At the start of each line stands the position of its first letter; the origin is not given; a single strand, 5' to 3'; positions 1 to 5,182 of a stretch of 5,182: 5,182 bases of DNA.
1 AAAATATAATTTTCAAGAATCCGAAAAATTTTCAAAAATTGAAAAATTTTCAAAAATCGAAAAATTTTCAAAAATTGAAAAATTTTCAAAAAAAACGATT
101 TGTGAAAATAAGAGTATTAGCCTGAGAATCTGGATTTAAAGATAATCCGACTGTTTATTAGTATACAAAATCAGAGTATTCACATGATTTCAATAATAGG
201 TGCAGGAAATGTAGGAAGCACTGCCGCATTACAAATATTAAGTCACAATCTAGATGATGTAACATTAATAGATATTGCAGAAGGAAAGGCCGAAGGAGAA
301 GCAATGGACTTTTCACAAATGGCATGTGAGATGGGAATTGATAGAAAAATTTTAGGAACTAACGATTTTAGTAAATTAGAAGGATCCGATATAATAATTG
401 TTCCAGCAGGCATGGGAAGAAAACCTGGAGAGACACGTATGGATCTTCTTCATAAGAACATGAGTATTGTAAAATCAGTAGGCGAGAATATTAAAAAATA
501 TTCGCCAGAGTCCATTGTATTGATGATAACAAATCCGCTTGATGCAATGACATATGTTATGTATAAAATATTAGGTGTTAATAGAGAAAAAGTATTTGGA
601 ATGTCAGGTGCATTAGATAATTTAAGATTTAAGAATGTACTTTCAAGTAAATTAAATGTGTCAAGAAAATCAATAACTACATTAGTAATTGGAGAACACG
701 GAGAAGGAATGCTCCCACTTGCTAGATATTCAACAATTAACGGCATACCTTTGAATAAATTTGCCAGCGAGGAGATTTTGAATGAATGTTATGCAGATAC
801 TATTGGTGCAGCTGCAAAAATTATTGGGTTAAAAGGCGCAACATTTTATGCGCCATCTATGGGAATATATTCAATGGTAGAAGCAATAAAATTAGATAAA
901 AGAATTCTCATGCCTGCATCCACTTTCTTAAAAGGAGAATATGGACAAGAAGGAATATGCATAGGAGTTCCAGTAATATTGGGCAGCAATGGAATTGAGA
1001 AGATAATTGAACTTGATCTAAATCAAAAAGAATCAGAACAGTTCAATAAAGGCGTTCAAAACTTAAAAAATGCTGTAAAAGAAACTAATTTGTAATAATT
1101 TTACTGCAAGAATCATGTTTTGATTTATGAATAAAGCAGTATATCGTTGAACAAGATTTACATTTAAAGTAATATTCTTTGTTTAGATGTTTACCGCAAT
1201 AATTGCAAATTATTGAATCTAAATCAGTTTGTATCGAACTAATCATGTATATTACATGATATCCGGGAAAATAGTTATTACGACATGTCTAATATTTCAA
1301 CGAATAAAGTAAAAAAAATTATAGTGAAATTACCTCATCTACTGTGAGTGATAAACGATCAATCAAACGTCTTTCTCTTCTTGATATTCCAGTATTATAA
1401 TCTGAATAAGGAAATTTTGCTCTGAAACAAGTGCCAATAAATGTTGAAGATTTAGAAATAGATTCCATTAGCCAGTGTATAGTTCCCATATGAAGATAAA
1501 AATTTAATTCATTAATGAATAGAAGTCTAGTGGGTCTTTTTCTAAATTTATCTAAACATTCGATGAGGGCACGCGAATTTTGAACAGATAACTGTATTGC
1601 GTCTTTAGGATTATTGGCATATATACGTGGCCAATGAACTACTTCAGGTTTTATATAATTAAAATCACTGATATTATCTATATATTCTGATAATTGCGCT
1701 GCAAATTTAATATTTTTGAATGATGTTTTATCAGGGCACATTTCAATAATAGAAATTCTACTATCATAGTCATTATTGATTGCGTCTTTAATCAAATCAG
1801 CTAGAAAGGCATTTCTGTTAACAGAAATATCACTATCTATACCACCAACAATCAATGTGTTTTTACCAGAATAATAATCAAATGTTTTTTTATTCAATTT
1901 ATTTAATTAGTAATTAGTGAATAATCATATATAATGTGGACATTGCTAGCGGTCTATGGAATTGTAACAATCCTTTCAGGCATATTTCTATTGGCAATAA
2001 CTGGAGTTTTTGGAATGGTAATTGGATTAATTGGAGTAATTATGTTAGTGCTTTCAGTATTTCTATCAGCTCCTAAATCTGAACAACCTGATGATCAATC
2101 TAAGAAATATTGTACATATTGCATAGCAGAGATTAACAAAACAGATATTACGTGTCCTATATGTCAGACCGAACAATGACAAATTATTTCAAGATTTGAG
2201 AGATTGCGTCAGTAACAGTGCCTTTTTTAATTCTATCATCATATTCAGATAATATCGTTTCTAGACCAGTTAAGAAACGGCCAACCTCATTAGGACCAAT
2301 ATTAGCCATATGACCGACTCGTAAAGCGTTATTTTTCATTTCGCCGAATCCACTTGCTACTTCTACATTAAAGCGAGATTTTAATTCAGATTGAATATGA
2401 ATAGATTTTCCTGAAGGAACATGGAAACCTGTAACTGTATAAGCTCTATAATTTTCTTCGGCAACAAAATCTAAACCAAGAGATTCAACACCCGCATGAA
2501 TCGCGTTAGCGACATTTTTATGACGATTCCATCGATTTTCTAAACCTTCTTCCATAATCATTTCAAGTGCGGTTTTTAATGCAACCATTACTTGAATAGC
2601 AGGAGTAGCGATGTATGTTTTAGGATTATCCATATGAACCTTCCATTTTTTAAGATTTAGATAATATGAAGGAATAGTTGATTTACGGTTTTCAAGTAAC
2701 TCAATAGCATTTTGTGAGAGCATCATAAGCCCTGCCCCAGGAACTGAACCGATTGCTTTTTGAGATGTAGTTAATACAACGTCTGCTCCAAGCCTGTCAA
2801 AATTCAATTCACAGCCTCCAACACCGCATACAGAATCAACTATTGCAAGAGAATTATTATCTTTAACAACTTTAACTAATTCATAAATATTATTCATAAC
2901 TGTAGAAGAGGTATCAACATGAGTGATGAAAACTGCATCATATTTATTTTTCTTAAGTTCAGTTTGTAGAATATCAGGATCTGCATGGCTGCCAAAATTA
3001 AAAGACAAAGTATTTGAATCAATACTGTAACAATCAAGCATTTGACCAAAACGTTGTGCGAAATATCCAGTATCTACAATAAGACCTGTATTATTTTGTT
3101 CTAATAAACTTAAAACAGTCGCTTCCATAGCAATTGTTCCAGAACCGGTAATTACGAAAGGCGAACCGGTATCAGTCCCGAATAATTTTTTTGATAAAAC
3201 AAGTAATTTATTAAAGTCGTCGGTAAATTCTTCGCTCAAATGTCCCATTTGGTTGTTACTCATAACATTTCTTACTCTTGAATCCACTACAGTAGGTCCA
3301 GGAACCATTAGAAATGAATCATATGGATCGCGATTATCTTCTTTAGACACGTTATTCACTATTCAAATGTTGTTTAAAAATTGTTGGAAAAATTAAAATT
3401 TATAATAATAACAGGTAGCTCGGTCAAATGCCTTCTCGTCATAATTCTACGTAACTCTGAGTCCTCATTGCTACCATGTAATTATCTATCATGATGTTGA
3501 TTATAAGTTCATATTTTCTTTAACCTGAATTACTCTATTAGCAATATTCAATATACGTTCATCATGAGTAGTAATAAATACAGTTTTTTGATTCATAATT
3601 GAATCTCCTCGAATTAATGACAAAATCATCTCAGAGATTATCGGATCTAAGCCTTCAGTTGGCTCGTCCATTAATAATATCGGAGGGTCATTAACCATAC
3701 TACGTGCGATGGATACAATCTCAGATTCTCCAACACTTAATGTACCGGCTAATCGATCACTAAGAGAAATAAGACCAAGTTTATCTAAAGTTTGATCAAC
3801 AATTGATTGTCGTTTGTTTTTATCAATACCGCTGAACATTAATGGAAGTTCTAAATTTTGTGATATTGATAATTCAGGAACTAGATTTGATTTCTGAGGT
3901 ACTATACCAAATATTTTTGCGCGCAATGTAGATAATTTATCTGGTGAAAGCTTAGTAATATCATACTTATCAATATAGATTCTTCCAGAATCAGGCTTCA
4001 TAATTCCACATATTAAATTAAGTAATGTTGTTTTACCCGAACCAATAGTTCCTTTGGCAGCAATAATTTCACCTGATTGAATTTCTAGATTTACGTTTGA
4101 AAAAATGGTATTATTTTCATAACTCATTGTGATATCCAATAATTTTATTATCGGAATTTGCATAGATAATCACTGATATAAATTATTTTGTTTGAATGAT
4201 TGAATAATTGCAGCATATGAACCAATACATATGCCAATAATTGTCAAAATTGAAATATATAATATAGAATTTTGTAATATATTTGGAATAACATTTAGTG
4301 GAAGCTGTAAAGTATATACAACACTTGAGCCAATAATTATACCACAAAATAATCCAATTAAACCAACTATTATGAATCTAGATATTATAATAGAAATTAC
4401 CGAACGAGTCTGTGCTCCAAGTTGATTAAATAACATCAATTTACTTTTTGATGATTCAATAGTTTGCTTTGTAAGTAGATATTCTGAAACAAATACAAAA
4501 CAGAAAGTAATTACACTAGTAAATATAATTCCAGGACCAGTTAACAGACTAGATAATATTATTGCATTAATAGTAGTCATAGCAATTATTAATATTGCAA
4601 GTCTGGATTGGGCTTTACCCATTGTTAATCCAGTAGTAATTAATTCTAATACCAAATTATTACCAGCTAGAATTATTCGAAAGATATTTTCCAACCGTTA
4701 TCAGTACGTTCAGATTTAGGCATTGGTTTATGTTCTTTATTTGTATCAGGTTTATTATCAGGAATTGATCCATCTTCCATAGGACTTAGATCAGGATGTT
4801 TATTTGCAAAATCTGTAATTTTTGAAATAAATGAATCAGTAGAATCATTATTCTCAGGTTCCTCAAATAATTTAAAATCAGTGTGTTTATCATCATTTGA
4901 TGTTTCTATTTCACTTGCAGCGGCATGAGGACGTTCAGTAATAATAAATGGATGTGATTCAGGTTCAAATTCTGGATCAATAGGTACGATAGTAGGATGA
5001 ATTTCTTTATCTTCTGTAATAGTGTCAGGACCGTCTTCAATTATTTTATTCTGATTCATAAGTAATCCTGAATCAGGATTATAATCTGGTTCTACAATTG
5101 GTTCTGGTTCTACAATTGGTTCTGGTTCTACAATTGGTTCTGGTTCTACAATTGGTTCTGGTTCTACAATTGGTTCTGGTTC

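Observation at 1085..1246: Hidden 53-aa AN1/HIT-like zinc-finger gene in the apparent mdh-downstream intergenic region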

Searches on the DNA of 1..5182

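Call 63: search_rna_families(source=window, threshold=evalue, max_evalue=1)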
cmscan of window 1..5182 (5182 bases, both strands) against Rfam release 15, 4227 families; matches with E-value up to 1: 5.
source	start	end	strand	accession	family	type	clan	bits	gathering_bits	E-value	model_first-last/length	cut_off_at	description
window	4834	4901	-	RF01600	snoR25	Gene; snRNA; snoRNA; CD-box;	-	27.3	50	0.41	1-70/70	no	small nucleolar RNA snoR25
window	3244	3327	-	RF00153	SNORD62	Gene; snRNA; snoRNA; CD-box;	CL00068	23.1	39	0.46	1-86/86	no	Small nucleolar RNA SNORD62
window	3418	3472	-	RF01144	sR17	Gene; snRNA; snoRNA; CD-box;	-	21.6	36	0.086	1-55/55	no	Small nucleolar RNA sR17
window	4281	4367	-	RF01886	HSR-omega_2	Gene; lncRNA;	-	20.5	55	0.83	1-87/87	no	Heat shock gene hsromega conserved region 2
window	3418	3472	-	RF01145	sR14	Gene; snRNA; snoRNA; CD-box;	-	16.5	38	0.5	1-54/54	no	Small nucleolar RNA sR14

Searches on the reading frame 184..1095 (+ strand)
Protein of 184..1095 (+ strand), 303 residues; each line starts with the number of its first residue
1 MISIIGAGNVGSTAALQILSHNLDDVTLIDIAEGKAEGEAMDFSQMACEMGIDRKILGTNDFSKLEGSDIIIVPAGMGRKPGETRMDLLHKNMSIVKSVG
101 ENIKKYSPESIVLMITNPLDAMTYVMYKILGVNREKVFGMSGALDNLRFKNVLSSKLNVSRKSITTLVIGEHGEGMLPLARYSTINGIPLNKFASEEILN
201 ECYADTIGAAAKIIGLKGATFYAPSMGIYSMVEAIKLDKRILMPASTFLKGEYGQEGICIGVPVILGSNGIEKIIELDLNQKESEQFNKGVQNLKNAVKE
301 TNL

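Call 7: search_protein_families(library=pfam, proteins=[window:184-1095:+])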
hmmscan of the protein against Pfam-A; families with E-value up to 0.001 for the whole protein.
window:184-1095:+ (303 aa): 4 families
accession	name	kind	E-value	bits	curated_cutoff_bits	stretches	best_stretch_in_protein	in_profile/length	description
PF00056.29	Ldh_1_N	-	1.5e-38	132.5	27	1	2-139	3-141/141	lactate/malate dehydrogenase, NAD binding domain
PF02866.23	Ldh_1_C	-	1.2e-25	90.9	22.6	1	144-300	3-169/174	lactate/malate dehydrogenase, alpha/beta C-terminal domain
PF02056.22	Glyco_hydro_4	-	2.1e-05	24.6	23.2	0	94-132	122-160/183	Family 4 glycosyl hydrolase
PF03721.20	UDPG_MGDP_dh_N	-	7.8e-05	22.8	27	1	2-131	3-137/187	UDP-glucose/GDP-mannose dehydrogenase family, NAD binding domain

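Call 11: find_related_loci(query=window:184-1095:+, collection=genome_contigs, flank=3000)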
Query window:184-1095:+ (303 aa) in genome_contigs; peptide patterns used: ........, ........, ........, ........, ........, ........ (x = any residue, [..] = any of these).
31 stretches matched a pattern; 9 encode a relative of the query (tblastn E <= 1e-3); 9 distinct loci.
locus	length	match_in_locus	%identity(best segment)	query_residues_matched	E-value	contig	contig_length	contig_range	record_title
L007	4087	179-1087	94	1-303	0e+0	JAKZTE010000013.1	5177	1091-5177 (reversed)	MAG: Nitrososphaerales archaeon isolate Langseth_MAG_00051 Langseth_MAG_00051_000000000013, whole genome shotgun sequenc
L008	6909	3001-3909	93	1-303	0e+0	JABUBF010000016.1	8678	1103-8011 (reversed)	MAG: Thaumarchaeota archaeon isolate ATL ATL_16, whole genome shotgun sequence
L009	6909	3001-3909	88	1-303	0e+0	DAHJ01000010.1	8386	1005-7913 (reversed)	MAG TPA_asm: Thaumarchaeota archaeon UBA223 UBA223_contig_10782, whole genome shotgun sequence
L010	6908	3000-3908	86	1-303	6e-180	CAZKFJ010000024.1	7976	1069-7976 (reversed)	MAG TPA_asm: uncultured Nitrosopumilales archaeon isolate binchicken_co46_310 genome assembly, contig: NODE_18132_length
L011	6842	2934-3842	82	1-303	4e-168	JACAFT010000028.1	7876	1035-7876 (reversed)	MAG: Thaumarchaeota archaeon isolate ASW2_bin45 ASW2bin45_28, whole genome shotgun sequence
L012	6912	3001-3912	48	1-303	2e-94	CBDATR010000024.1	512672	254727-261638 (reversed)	MAG: Nitrosopumilaceae archaeon isolate 3b19770c-79de-4220-8a17-c0fc01cd8173 genome assembly, contig: contig_24, whole g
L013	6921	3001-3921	45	2-303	4e-74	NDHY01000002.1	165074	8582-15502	MAG: candidate division NPL-UPA2 bacterium Unc8 Contig_2, whole genome shotgun sequence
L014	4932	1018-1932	30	2-300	3e-41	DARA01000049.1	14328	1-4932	MAG TPA_asm: Methanomicrobiaceae archaeon UBA207 UBA207_contig_5329, whole genome shotgun sequence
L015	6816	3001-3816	26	68-300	8e-19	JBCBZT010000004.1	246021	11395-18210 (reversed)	MAG: Cyanobacteria bacterium P01_A01_bin.123 k141_1493202_length_246021_cov_36.4203, whole genome shotgun sequence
